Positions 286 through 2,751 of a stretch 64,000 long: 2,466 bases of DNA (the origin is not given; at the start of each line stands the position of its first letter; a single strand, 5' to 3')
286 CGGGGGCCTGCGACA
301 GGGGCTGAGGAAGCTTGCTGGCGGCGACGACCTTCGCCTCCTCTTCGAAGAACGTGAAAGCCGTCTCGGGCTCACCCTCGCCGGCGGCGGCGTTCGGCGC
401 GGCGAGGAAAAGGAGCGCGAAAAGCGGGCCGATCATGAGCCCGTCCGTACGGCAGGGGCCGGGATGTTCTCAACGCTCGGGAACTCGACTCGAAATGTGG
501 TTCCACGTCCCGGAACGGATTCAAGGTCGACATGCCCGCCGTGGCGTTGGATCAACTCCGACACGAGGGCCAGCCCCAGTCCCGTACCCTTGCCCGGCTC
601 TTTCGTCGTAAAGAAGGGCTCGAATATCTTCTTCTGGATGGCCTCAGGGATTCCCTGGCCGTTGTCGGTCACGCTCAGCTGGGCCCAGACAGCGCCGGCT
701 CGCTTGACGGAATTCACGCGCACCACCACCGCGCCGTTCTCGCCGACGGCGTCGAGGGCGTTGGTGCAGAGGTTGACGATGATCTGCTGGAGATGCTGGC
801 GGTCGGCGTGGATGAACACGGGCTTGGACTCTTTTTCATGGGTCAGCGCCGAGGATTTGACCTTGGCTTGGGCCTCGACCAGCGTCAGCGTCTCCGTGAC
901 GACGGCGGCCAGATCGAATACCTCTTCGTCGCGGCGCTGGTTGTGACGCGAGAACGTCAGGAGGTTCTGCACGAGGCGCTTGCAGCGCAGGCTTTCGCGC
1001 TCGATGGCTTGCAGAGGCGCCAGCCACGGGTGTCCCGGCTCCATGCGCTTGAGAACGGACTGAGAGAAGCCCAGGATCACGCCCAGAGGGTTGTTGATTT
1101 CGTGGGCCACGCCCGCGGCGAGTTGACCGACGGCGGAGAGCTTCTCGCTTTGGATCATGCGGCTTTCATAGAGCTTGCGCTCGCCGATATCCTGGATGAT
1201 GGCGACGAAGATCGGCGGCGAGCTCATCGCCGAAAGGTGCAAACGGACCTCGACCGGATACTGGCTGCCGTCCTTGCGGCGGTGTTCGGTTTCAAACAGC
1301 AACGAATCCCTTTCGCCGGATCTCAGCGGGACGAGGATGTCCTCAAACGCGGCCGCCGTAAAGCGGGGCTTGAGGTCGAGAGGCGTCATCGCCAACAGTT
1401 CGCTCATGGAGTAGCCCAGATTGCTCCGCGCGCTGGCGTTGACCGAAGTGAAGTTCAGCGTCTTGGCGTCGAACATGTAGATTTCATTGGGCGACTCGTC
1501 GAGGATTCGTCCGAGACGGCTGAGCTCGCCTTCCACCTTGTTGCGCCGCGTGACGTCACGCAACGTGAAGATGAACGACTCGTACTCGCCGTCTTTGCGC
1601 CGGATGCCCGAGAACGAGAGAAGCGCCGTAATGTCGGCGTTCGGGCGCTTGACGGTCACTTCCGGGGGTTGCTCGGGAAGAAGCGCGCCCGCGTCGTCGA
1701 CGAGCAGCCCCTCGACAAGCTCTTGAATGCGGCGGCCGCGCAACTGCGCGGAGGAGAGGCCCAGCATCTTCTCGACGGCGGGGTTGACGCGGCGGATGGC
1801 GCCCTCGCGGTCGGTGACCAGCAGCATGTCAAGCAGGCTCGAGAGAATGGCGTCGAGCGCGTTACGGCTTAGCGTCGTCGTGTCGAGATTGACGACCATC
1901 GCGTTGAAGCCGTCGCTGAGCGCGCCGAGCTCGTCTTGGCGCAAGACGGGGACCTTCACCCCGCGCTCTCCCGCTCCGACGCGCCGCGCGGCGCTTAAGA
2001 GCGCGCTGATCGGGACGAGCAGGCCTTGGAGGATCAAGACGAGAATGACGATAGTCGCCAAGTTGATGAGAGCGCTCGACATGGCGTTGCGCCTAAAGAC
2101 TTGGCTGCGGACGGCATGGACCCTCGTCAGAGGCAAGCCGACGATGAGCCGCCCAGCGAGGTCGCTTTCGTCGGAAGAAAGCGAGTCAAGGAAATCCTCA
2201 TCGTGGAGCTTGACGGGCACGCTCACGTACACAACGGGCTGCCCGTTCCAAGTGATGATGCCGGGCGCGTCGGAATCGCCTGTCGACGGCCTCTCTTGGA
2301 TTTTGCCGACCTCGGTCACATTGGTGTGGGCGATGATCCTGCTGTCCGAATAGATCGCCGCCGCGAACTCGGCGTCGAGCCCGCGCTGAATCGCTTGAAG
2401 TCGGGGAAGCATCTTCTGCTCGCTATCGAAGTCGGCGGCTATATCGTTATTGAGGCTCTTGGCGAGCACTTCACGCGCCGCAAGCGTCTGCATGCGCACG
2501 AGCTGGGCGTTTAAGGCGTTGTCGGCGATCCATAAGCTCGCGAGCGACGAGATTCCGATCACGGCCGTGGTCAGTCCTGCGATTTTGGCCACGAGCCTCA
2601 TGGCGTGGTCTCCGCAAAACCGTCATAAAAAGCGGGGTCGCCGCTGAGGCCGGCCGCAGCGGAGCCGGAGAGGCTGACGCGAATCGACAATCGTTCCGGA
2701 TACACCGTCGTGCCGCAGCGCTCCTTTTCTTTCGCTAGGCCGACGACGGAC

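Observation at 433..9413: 9-kb operon with 4 kinase-type proteins and 9 receiver domains but no output or Hpt domain, ending in an SBP-like protein and a TonB-dependent receptor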

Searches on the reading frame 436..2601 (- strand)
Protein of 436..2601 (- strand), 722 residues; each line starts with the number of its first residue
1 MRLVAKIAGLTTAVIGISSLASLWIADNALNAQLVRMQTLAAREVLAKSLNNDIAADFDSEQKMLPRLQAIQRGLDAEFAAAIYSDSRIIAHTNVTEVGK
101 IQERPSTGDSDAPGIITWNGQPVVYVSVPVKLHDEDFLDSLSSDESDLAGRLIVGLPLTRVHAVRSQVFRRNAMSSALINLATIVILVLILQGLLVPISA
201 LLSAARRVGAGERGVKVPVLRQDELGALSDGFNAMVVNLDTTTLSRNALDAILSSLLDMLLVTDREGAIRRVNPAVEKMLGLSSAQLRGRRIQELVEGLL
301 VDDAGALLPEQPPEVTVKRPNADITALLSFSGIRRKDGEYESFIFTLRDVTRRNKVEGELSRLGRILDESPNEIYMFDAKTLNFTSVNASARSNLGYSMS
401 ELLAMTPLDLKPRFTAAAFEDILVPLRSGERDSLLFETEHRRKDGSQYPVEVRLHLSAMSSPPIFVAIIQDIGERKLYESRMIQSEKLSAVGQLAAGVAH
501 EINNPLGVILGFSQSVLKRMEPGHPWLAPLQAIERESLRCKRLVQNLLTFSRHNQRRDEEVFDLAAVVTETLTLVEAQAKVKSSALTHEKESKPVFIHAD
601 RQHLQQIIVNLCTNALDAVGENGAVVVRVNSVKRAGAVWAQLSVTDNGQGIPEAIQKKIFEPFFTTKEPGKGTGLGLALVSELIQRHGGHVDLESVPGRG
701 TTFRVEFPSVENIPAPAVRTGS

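Call 4: search_protein_families(library=pfam, proteins=[window:436-2601:-], max_evalue=0.01)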
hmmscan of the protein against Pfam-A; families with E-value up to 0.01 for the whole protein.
window:436-2601:- (722 aa): 9 families
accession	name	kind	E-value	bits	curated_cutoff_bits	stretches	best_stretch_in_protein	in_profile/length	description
PF02518.31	HATPase_c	-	1.4e-29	103.2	26.4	1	600-709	2-109/111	Histidine kinase-, DNA gyrase B-, and HSP90-like ATPase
PF13426.13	PAS_9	-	1.2e-18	67.7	27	2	258-351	2-102/103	PAS domain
PF00989.32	PAS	-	2.3e-13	50.6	22.6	2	249-350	3-113/113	PAS fold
PF08448.16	PAS_4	-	9.2e-13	48.8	23.1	1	254-353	2-108/110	PAS fold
PF00512.31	HisKA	-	1.2e-12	48.1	26.9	1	491-555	2-65/66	His Kinase A (phospho-acceptor) domain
PF00672.30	HAMP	-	1.4e-09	38.6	25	1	194-239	6-51/53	HAMP domain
PF13188.13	PAS_8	-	3.4e-09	36.7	21.8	1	251-300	5-51/65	PAS domain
PF14501.12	HATPase_c_5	-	0.0013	19.1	22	1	603-694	5-89/102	GHKL domain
PF13581.12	HATPase_c_2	-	0.0041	17.6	27.4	0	600-687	28-112/127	Histidine kinase-like ATPase domain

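Call 6: search_protein_families(library=ncbifam, proteins=[window:436-2601:-], max_evalue=0.01)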
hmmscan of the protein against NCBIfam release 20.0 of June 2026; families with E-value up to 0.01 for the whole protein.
window:436-2601:- (722 aa): 96 families (the best 25 are shown)
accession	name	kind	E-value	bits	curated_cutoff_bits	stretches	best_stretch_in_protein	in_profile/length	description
NF008468.0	PRK11360.1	equivalog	2e-73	247.8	646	2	466-711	371-610/616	two-component system sensor histidine kinase AtoS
NF010411.0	PRK13837.1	equivalog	1.6e-62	211.7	647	1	459-715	418-681/828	two-component system VirA-like sensor kinase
NF046020.1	HisKinCckABruc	equivalog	5.6e-55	186.6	1000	1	470-710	459-708/868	cell cycle histidine kinase CckA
NF052574.1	HisKinEspCMyxo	equivalog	9.2e-55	186.1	1200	1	384-712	310-640/785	serine histidine kinase EspC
NF007688.0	PRK10364.1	equivalog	1.5e-51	175.6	479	1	475-709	224-451/460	two-component system sensor histidine kinase ZraS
NF033092.0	HK_WalK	equivalog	7.5e-51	173.4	725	2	493-708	374-593/594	cell wall metabolism sensor histidine kinase WalK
NF046044.1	PnpS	equivalog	7.3e-49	166.8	400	2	494-708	173-390/390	two-component system histidine kinase PnpS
NF046026.1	HisKinCckACaul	equivalog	3.6e-47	160.9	1000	1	453-711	264-534/678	cell cycle histidine kinase CckA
NF052573.1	HisKinEspAMyxo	equivalog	1.7e-45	155.4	1400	1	346-710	239-612/755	serine histidine kinase EspA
NF010076.0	PRK13557.1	subfamily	6.8e-41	140.3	631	1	465-713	137-398/540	histidine kinase famiy protein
TIGR02966.1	phoR_proteo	equivalog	1.4e-40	139.3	334.2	2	359-707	4-333/333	phosphate regulon sensor histidine kinase PhoR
NF038348.1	T2SS_HK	subfamily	1.8e-40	139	450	2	537-708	408-572/574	histidine kinase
NF008312.0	PRK11100.1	equivalog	7.2e-39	133.9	356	2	491-709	256-474/477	two-component system sensor histidine kinase CreC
NF047466.1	hybrid_RR_LvrB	exception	1.9e-38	132.6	500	1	478-709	139-376/377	hybrid histidine kinase/response regulator LvrB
NF041777.1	sens_FixL_Rhizob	equivalog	1.5e-35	122.8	850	1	348-709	106-481/485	sensor protein FixL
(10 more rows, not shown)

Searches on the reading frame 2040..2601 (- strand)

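Call 75: search_protein_families(library=pfam, proteins=[window:2040-2601:-], max_evalue=10)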
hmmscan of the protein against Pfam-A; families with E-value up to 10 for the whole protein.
window:2040-2601:- (187 aa): 1 family
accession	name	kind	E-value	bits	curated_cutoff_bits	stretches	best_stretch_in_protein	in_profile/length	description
PF17203.10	sCache_3_2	-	0.056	13.9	28.4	1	29-134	5-115/140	Single cache domain 3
